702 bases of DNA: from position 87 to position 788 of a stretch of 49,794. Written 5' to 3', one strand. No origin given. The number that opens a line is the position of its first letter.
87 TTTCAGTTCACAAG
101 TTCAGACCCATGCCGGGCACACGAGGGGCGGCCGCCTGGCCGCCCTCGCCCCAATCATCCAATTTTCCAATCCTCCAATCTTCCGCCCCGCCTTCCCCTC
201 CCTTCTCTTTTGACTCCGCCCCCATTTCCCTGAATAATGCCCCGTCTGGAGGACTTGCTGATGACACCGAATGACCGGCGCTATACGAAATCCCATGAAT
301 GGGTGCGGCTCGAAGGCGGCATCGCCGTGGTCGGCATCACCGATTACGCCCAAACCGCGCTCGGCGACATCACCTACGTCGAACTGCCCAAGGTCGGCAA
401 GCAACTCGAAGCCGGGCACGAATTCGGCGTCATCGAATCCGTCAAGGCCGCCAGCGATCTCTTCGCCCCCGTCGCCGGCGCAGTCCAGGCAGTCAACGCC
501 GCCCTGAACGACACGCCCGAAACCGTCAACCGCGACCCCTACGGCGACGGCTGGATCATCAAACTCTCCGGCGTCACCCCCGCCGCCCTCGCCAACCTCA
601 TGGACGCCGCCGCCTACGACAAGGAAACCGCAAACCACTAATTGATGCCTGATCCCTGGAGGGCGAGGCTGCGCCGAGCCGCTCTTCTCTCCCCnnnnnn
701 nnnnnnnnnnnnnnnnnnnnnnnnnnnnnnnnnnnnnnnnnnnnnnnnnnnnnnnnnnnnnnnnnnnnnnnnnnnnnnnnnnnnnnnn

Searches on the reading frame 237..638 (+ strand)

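Call 26: search_protein_families(library=pfam, proteins=[window:237-638:+], max_evalue=0.001)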
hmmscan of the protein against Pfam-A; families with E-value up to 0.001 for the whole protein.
window:237-638:+ (134 aa): 1 family
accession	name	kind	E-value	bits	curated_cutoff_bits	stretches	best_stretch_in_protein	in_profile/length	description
PF01597.25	GCV_H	-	2.4e-42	144.1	22.2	1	14-132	1-120/122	Glycine cleavage H-protein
